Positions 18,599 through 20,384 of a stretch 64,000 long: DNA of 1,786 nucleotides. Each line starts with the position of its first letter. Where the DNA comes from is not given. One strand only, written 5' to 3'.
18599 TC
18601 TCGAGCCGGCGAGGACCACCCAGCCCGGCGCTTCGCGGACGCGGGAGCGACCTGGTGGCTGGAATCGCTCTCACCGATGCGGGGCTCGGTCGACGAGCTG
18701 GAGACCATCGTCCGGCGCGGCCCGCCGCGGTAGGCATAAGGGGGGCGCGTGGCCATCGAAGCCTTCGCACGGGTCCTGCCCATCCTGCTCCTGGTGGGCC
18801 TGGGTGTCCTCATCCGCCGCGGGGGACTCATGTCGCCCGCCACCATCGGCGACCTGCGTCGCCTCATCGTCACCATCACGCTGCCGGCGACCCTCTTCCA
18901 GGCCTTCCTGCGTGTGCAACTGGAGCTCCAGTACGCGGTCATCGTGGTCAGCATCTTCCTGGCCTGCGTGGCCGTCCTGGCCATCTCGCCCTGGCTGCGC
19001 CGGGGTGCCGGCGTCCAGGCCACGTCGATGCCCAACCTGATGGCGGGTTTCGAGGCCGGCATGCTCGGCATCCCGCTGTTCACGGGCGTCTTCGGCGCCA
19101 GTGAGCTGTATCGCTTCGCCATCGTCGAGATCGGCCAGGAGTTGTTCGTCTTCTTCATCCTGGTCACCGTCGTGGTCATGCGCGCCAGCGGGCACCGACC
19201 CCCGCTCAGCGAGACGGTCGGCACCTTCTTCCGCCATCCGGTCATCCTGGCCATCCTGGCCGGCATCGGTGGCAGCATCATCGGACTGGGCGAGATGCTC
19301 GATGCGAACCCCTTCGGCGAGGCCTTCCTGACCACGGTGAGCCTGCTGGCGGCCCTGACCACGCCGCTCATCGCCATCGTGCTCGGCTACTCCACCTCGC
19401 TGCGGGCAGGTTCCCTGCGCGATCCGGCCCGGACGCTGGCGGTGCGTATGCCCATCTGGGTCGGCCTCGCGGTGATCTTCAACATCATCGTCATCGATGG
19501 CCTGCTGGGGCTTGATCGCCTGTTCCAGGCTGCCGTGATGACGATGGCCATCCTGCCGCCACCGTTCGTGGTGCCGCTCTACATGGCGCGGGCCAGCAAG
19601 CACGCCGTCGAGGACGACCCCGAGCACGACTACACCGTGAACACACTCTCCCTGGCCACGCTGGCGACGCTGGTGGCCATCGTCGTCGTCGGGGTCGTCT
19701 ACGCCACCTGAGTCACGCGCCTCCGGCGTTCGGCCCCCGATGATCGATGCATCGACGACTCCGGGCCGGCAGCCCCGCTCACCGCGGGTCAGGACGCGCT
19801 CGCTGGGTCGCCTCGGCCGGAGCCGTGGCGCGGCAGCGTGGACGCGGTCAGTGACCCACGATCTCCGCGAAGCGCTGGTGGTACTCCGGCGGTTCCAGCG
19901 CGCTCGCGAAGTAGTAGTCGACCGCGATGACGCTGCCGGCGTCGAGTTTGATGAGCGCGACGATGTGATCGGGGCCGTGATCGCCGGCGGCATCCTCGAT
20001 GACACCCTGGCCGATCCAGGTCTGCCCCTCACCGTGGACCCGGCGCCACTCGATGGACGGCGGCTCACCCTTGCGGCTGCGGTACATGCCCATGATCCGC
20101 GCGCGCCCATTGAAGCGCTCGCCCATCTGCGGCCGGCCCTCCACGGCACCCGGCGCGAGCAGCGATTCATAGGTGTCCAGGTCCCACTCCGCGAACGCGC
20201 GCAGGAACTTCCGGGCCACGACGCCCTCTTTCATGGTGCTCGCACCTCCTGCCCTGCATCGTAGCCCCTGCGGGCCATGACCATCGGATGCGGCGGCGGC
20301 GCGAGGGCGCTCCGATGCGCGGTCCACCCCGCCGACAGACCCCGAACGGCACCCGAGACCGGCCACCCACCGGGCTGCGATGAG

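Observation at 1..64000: Bimodal gene integrity: clean genes interleaved with genes that need repeated frame changes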

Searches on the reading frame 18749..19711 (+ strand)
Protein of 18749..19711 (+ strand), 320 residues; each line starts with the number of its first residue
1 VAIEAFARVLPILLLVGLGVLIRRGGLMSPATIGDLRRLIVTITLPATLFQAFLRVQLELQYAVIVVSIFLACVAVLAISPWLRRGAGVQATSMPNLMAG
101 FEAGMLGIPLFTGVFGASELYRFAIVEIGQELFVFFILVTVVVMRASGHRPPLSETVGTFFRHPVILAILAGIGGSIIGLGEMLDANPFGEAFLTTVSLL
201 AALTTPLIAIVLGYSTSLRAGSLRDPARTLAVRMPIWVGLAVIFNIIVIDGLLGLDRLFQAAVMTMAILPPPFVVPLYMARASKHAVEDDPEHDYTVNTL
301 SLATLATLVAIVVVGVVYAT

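Call 9: find_encoding_contigs(protein=window:18749-19711:+, flank=10000, max_places=10)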
Protein window:18749-19711:+ (320 aa): no gene with exactly this product is on record in the collection.

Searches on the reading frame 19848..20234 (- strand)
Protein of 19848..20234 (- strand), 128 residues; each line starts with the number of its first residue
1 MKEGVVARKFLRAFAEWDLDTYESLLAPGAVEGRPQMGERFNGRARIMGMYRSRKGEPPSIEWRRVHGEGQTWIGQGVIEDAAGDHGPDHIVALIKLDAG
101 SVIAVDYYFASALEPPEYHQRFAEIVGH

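Call 38: find_encoding_contigs(protein=window:19848-20234:-, flank=10000, max_places=6)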
Protein window:19848-20234:- (128 aa): 4 contigs read that carry it; 4 places shown.
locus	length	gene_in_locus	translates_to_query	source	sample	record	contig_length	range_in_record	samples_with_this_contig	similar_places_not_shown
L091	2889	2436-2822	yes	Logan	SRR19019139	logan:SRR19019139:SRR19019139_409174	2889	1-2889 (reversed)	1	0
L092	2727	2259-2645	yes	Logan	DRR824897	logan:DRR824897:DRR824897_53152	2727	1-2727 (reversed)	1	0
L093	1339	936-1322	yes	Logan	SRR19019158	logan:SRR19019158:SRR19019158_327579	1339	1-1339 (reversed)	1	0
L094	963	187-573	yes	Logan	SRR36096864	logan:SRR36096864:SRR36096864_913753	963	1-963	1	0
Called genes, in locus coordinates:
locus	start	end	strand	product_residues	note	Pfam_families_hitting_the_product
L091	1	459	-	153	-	?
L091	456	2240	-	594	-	PF00916:Sulfate_transp, PF01740:STAS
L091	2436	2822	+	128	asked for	PF12680:SnoaL_2 (weak)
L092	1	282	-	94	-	?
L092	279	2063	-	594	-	PF00916:Sulfate_transp, PF01740:STAS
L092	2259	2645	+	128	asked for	PF12680:SnoaL_2 (weak)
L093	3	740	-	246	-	?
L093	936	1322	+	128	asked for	PF12680:SnoaL_2 (weak)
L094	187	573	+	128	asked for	PF12680:SnoaL_2 (weak)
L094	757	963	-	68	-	?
